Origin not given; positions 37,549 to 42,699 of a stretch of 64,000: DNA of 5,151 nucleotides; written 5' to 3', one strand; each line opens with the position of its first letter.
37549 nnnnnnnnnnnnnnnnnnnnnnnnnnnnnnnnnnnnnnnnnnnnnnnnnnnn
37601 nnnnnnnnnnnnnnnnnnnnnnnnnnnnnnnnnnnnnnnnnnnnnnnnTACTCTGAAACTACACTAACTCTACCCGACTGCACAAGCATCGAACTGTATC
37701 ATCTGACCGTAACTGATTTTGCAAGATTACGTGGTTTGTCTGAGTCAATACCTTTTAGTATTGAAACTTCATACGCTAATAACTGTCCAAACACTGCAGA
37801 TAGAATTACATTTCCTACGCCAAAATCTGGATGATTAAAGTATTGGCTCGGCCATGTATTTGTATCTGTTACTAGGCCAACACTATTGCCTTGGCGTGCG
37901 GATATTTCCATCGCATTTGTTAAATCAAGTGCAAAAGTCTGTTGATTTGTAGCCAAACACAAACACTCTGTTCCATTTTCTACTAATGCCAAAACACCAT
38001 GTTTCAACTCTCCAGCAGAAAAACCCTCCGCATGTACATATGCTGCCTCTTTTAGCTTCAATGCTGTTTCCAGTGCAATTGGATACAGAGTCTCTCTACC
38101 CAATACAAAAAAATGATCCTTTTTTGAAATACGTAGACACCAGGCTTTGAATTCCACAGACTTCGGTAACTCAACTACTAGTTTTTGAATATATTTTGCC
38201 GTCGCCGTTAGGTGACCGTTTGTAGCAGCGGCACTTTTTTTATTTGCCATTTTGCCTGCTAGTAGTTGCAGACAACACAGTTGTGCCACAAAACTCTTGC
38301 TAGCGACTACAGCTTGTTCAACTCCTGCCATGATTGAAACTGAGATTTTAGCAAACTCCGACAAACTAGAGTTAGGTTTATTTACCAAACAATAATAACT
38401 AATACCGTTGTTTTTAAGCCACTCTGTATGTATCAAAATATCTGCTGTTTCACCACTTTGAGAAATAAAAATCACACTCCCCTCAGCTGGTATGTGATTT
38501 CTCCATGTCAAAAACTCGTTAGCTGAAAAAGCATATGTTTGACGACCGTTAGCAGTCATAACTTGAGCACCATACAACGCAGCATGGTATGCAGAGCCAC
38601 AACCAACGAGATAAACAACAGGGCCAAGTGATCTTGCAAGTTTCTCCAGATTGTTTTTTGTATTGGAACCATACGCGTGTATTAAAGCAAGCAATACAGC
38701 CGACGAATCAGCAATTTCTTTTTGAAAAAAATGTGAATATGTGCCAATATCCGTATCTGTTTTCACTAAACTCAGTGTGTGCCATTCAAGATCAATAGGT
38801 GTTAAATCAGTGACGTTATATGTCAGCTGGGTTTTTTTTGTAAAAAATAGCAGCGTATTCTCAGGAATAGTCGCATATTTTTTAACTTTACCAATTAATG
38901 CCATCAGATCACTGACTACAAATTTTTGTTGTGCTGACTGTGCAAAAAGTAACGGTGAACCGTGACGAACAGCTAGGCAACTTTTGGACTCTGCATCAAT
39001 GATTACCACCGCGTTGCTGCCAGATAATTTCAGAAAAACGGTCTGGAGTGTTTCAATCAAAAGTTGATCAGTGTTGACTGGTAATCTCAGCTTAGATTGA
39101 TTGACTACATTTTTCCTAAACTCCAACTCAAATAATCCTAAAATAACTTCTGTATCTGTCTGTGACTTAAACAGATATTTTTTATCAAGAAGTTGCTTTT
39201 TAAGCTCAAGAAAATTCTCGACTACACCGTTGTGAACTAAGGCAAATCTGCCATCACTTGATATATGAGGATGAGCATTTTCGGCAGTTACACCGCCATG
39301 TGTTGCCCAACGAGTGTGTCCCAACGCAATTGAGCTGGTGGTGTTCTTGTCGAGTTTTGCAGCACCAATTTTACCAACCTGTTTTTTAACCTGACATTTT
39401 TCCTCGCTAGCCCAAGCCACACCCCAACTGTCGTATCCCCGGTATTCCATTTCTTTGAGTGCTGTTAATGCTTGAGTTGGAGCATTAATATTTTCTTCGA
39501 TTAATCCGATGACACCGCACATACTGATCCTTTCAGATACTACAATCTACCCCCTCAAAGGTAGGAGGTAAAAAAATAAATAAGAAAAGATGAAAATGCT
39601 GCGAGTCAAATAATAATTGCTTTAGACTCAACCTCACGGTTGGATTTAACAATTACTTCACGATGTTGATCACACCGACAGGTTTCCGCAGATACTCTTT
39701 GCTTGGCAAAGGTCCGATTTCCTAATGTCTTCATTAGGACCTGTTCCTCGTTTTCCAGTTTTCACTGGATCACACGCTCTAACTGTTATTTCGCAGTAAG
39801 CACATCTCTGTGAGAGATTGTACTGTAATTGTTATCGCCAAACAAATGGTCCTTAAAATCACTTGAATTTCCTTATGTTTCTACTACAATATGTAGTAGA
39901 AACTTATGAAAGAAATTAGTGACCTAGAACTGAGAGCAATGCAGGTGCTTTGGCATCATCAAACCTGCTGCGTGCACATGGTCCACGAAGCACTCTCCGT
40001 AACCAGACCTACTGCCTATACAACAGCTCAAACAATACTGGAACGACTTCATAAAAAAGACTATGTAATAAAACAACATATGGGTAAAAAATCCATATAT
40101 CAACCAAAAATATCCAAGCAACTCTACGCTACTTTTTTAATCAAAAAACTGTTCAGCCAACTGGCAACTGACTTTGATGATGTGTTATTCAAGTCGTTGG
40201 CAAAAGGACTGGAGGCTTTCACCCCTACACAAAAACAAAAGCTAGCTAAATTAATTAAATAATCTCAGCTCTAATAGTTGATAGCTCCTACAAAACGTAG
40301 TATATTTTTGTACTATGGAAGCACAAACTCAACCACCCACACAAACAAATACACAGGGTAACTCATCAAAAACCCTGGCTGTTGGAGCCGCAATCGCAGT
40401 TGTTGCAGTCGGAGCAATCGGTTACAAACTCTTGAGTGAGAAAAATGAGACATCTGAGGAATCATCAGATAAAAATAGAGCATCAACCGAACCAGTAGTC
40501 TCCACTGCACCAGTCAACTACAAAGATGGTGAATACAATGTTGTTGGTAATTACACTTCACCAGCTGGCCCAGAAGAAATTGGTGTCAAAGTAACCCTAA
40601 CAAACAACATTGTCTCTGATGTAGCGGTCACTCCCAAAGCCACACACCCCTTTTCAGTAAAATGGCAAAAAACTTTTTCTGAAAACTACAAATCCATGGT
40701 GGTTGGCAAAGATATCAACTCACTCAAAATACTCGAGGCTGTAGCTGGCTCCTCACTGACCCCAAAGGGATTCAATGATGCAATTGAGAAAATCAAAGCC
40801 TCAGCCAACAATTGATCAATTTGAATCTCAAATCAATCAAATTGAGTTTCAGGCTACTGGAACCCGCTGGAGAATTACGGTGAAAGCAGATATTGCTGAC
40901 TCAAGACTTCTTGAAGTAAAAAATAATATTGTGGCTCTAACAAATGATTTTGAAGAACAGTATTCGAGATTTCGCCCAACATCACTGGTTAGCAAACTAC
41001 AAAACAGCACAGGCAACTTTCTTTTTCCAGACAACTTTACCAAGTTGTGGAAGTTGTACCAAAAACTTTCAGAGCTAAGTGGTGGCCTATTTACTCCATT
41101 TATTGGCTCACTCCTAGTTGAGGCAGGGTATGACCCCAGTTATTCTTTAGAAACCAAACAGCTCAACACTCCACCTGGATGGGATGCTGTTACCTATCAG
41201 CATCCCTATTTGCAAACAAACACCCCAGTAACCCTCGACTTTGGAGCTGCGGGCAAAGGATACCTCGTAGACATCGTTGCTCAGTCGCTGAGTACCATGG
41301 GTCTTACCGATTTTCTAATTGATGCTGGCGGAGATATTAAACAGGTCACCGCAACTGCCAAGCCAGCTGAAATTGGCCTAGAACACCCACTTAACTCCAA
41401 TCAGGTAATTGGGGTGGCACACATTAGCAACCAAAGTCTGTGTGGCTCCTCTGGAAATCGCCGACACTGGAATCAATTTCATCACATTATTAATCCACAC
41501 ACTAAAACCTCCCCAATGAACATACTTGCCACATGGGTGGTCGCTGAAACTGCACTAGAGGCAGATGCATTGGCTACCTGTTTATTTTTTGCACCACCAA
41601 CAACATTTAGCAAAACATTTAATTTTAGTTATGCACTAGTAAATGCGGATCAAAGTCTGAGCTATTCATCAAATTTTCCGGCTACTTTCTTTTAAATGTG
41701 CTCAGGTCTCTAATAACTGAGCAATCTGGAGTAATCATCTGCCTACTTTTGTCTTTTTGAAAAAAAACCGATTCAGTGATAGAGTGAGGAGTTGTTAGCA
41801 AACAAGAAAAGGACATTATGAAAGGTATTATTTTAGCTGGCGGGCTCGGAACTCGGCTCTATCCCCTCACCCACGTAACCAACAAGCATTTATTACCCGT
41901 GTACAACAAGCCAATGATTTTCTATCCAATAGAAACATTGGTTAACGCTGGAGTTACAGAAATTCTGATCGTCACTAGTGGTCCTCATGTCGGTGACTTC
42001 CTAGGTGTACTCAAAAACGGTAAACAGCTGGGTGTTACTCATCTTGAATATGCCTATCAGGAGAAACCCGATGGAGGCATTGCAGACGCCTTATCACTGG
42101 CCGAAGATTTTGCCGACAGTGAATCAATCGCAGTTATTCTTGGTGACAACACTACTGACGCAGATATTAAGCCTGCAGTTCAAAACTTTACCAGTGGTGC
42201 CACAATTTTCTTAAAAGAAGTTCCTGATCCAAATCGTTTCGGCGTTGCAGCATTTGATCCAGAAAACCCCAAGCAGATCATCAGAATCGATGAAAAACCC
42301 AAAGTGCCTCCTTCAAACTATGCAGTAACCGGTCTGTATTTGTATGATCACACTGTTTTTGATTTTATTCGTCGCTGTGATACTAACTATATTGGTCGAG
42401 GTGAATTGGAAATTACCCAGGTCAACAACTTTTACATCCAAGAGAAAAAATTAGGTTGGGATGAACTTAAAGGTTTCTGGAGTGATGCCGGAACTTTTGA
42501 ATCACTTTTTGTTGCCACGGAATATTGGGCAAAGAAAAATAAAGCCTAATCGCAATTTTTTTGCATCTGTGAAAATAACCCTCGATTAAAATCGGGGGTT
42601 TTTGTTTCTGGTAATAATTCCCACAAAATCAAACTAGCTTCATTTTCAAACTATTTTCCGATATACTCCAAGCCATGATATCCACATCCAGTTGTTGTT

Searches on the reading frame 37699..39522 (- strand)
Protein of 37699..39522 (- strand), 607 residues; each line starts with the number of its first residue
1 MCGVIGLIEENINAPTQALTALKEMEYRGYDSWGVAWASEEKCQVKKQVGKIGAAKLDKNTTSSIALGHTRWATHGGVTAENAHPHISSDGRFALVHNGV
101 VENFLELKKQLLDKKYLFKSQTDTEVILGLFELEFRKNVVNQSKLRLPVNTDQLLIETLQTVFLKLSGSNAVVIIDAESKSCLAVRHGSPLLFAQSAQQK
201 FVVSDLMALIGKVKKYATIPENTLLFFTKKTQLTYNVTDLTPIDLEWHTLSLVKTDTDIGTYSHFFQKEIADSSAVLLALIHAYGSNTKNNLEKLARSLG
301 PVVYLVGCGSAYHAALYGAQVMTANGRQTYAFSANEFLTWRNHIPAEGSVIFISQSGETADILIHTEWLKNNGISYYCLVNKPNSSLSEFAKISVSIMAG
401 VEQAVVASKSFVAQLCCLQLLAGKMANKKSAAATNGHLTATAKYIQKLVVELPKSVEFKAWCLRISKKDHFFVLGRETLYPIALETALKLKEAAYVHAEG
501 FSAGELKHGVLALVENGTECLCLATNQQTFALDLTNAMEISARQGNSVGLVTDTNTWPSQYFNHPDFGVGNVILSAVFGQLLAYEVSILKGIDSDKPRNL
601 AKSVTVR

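Call 70: search_protein_families(library=ncbifam, proteins=[window:37699-39522:-], max_evalue=0.00001)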
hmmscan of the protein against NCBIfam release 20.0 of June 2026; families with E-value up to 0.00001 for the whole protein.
window:37699-39522:- (607 aa): 11 families
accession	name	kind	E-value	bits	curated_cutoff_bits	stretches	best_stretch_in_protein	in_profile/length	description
NF001484.0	PRK00331.1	subfamily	2.7e-149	498.4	381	1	1-606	1-600/601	isomerizing glutamine--fructose-6-phosphate transaminase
TIGR01135.1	glmS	equivalog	9.6e-147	490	418.05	1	2-606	1-606/607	glutamine--fructose-6-phosphate transaminase (isomerizing)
NF046059.1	NagB_SO3506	equivalog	8.8e-34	117.3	430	1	266-602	4-325/330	glucosamine-6-phosphate deaminase NagB-II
NF041128.1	glucosaP_deam_GlmD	equivalog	3.1e-26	92.4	580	1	302-604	33-321/323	glucosamine-6-phosphate deaminase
TIGR01134.1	purF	equivalog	2.5e-24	86.5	350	1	2-226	1-217/432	amidophosphoribosyltransferase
TIGR01536.1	asn_synth_AEB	equivalog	6.2e-13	48.6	267.1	1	2-255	1-208/517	asparagine synthase (glutamine-hydrolyzing)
NF006949.0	PRK09431.1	equivalog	3.7e-12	45.5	499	1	57-133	36-109/554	asparagine synthase B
TIGR03442.1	TIGR03442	equivalog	3.7e-09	36.3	218.65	1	55-230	74-244/251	ergothioneine biosynthesis protein EgtC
TIGR03104.1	trio_amidotrans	equivalog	5.6e-09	34.8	570.1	1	52-131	30-108/589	N-acetylglutaminylglutamine amidotransferase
NF008481.0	PRK11382.1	equivalog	2.9e-07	30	430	1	302-547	46-287/340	fructoselysine 6-phosphate deglycase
TIGR03108.1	eps_aminotran_1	hypoth_equivalog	4e-06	25.8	816.9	1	61-131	40-108/628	XrtA/PEP-CTERM system amidotransferase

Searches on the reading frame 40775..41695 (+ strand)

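Call 21: search_protein_families(library=pfam, proteins=[window:40775-41695:+], max_evalue=0.001)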
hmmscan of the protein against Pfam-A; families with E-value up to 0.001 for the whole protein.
window:40775-41695:+ (306 aa): 1 family
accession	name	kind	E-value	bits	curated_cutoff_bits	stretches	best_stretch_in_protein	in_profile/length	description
PF02424.20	ApbE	-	2.9e-42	145.5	25.6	1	29-278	2-251/266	ApbE family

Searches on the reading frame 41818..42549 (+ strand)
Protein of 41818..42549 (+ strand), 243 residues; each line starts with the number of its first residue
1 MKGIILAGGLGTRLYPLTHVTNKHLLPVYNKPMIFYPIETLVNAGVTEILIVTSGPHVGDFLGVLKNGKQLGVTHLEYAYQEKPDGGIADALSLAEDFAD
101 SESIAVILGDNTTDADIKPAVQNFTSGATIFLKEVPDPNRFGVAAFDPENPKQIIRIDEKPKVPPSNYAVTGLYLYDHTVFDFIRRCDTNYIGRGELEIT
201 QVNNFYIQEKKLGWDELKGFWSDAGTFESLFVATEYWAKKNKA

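Call 21: search_protein_families(library=pfam, proteins=[window:41818-42549:+], max_evalue=0.001)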
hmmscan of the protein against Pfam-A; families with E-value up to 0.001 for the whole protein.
window:41818-42549:+ (243 aa): 2 families
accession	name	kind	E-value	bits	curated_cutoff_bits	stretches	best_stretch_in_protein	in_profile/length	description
PF00483.29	NTP_transferase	-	4.6e-54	184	21.2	1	2-236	1-241/245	Nucleotidyl transferase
PF12804.13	NTP_transf_3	-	2.7e-10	41.1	27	1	3-111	1-96/160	MobA-like NTP transferase domain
